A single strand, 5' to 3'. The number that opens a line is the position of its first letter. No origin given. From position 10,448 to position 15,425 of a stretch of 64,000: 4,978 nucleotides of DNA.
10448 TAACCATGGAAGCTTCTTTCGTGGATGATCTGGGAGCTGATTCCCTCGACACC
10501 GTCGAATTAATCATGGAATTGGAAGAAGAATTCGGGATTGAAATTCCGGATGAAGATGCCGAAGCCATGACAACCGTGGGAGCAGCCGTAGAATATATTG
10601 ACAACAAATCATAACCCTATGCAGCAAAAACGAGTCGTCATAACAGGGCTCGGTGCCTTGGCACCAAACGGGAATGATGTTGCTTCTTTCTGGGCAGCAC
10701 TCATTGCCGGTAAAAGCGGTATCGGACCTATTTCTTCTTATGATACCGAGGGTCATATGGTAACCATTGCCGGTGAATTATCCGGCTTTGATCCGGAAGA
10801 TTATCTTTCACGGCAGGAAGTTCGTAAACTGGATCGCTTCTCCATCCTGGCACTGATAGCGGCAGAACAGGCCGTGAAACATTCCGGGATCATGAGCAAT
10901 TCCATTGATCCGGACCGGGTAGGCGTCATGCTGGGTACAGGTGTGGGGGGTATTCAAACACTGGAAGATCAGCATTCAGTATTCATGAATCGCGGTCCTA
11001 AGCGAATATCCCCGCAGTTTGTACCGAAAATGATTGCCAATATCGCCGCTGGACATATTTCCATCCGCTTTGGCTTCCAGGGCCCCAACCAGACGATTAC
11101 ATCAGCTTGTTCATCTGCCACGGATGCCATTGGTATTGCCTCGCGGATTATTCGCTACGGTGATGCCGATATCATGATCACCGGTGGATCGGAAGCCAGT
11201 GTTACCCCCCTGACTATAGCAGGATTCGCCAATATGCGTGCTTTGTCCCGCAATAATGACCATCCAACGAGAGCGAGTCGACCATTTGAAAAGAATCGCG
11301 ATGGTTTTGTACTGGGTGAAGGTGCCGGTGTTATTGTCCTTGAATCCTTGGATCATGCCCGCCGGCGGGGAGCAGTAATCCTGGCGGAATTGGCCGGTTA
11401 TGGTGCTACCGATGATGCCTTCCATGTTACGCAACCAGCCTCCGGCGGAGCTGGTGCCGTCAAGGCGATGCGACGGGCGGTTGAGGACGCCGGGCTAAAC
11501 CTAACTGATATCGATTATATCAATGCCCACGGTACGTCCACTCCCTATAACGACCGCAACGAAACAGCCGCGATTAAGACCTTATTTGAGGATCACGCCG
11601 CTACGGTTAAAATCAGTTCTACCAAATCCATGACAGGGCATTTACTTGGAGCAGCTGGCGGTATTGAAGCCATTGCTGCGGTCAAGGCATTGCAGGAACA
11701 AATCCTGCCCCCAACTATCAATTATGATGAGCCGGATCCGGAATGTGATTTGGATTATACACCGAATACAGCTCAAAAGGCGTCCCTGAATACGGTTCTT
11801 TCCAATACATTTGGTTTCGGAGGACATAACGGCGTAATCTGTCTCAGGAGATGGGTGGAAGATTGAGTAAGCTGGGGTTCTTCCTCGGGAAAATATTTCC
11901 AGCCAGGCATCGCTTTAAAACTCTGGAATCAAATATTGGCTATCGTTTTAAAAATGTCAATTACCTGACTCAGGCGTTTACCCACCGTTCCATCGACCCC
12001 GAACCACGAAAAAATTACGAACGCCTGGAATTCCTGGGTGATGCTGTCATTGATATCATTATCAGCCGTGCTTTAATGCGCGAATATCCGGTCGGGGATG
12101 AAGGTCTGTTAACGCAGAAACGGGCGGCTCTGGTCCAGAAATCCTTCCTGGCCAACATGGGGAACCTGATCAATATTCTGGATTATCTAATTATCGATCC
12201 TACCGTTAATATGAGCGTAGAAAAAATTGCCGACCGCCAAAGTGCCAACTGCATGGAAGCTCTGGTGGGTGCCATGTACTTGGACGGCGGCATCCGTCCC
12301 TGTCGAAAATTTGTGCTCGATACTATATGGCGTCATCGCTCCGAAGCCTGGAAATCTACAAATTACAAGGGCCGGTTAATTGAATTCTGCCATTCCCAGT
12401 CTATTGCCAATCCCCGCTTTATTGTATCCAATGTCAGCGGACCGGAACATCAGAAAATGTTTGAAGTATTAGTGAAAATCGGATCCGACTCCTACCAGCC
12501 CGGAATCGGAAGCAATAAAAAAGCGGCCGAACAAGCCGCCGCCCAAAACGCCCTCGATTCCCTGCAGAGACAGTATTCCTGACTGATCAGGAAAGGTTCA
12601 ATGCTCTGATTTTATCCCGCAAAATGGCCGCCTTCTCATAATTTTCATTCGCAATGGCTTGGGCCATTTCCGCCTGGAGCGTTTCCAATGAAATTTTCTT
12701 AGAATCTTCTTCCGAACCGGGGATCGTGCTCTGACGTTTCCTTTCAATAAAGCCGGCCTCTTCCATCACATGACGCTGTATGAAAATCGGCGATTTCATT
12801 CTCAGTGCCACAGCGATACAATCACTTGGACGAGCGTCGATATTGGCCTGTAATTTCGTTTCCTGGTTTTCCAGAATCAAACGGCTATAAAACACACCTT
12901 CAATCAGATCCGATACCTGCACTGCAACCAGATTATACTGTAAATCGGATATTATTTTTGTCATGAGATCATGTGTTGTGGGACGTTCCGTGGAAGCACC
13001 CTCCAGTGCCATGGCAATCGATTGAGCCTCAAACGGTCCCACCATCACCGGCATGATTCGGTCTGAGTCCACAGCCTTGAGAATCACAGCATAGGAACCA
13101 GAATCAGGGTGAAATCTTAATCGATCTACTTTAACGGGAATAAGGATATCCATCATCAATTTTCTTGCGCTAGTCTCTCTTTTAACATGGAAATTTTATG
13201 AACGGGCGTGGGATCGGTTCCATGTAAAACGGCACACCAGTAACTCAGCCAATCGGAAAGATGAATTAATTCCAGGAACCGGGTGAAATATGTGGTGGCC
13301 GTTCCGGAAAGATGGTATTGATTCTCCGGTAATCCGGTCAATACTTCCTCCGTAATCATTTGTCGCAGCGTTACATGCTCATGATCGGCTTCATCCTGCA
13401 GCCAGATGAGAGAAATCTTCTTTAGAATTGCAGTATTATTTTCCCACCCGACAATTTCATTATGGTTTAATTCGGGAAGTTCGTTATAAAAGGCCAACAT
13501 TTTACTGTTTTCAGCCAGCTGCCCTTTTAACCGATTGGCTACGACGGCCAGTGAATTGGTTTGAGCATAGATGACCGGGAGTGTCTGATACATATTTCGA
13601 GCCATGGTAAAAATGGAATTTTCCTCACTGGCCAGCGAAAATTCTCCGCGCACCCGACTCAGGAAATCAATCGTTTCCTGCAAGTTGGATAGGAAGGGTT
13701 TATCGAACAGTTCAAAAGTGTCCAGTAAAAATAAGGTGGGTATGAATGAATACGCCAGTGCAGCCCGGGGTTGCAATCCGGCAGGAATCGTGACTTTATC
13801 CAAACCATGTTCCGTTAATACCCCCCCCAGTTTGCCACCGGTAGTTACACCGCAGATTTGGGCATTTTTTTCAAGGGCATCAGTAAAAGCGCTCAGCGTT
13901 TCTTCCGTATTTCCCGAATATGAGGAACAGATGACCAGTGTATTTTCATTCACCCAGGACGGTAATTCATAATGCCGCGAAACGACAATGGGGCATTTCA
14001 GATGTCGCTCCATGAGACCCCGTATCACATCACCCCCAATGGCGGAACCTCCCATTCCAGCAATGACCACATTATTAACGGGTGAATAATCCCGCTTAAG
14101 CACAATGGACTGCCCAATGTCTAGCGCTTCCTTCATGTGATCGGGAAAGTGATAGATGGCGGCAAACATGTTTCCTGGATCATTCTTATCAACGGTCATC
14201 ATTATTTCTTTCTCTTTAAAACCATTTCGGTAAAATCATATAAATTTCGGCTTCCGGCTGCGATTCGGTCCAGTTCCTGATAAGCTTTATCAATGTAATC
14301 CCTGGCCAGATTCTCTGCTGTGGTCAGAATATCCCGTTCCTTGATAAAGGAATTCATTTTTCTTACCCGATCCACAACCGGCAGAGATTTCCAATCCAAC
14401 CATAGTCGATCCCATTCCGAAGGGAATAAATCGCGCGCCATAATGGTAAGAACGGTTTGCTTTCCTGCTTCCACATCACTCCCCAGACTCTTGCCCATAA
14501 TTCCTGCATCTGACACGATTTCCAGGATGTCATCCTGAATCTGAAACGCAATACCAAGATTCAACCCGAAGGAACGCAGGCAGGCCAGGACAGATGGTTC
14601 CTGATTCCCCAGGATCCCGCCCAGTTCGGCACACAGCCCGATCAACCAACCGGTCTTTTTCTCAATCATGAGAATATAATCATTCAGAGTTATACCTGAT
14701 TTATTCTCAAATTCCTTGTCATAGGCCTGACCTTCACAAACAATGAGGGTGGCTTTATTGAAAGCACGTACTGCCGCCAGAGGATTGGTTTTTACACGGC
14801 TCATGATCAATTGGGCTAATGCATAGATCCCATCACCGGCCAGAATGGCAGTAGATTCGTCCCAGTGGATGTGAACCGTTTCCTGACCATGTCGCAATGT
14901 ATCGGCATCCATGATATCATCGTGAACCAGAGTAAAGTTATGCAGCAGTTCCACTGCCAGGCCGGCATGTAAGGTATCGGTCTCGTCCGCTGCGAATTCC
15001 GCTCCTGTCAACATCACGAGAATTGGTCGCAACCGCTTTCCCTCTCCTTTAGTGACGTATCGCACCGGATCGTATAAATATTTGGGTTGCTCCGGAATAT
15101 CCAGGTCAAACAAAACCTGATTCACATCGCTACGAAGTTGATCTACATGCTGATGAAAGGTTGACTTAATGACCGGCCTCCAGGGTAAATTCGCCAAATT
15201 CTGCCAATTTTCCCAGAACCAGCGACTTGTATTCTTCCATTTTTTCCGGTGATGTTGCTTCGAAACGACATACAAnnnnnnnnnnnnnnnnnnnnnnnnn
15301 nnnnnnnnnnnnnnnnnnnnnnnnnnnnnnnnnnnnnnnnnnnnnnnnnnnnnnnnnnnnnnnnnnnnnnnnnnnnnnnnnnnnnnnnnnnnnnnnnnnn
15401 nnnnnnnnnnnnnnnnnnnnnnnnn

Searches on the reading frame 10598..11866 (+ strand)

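Call 32: search_protein_families(library=pfam, proteins=[window:10598-11866:+])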
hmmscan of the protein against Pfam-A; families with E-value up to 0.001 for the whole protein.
window:10598-11866:+ (422 aa): 3 families
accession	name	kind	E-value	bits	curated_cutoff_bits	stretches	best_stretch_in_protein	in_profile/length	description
PF00109.32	ketoacyl-synt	-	2.8e-62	211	20.8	1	11-254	2-252/252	Beta-ketoacyl synthase, N-terminal domain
PF02801.28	Ketoacyl-synt_C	-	9.5e-39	132.5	20.8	1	262-376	1-118/119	Beta-ketoacyl synthase, C-terminal domain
PF00108.29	Thiolase_N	-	5.6e-06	26.3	26.4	1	161-200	75-114/260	Thiolase, N-terminal domain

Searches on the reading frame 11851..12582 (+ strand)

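Call 33: search_protein_families(library=pfam, proteins=[window:11851-12582:+], max_evalue=0.1)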
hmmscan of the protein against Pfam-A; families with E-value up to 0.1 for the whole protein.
window:11851-12582:+ (243 aa): 6 families
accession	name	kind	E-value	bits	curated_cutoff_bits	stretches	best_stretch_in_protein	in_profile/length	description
PF14622.11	Ribonucleas_3_3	-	1.7e-26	93.3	35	1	37-160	3-125/128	Ribonuclease-III-like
PF00636.31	Ribonuclease_3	-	2.7e-19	70.3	27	1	57-147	1-102/102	Ribonuclease III domain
PF00035.32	dsrm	-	1.4e-14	54.8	23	1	172-238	1-66/66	Double-stranded RNA binding motif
PF14709.13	DND1_DSRM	-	0.00052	20.7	25.7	1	174-238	5-79/80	double strand RNA binding domain from DEAD END PROTEIN 1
PF24995.1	DSRM_2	-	0.03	15.2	27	1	195-239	36-78/79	dsRNA binding domain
PF20932.3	Dicer_dsRBD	-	0.032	15.2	26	1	205-240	50-85/89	Dicer, dsRNA-binding domain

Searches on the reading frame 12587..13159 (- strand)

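Call 33: search_protein_families(library=pfam, proteins=[window:12587-13159:-], max_evalue=0.1)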
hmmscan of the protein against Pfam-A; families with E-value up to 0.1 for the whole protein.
window:12587-13159:- (190 aa): 4 families
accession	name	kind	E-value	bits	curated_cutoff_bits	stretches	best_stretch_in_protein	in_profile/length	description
PF02577.19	BFN_dom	-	2.2e-37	127.7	27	1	25-137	1-109/112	Bifunctional nuclease domain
PF02151.25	UVR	-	1.6e-10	40.8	21.5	1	157-187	3-33/36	UvrB/uvrC motif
PF15836.10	SSTK-IP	-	0.077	13.7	27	0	95-166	42-115/124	SSTK-interacting protein, TSSK6-activating co-chaperone protein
PF07531.19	TAFH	-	0.078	13.4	27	0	76-143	21-87/90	NHR1 homology to TAF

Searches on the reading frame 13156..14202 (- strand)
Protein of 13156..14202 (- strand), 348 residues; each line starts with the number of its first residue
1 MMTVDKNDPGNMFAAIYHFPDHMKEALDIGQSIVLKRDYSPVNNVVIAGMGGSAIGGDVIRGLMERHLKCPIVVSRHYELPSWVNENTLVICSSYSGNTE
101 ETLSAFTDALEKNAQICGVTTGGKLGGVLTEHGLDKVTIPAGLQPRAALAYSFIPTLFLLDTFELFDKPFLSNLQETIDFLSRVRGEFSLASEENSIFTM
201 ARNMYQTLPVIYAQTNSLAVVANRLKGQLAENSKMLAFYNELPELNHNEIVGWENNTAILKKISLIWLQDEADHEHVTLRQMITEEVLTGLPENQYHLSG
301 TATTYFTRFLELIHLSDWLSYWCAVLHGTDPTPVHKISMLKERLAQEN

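Call 8: search_protein_families(library=pfam, proteins=[window:13156-14202:-], max_evalue=0.001)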
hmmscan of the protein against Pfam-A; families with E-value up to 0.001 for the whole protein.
window:13156-14202:- (348 aa): 2 families
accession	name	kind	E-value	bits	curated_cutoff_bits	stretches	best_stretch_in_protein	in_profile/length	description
PF10432.14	bact-PGI_C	-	1.2e-42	145.8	24.5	1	195-344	3-151/151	Bacterial phospho-glucose isomerase C-terminal SIS domain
PF01380.27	SIS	-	3.2e-07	30.7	25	1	42-162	5-127/131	SIS domain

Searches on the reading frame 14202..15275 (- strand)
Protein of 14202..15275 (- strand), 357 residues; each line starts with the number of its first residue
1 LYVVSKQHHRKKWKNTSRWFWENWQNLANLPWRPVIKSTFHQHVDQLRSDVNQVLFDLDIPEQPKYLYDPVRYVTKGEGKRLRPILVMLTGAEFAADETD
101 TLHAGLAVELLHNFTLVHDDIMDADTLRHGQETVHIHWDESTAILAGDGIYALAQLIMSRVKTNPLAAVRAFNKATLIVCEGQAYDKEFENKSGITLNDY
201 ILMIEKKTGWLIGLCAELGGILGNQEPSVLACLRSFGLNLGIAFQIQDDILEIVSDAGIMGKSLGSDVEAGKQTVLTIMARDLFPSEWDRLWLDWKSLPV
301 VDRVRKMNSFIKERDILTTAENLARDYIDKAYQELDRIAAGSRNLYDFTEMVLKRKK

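Call 8: search_protein_families(library=pfam, proteins=[window:14202-15275:-], max_evalue=0.001)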
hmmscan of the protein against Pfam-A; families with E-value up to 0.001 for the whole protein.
window:14202-15275:- (357 aa): 1 family
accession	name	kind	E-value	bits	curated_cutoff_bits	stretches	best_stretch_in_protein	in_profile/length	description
PF00348.22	polyprenyl_synt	-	3.9e-61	206.9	27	1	65-282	2-220/251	Polyprenyl synthetase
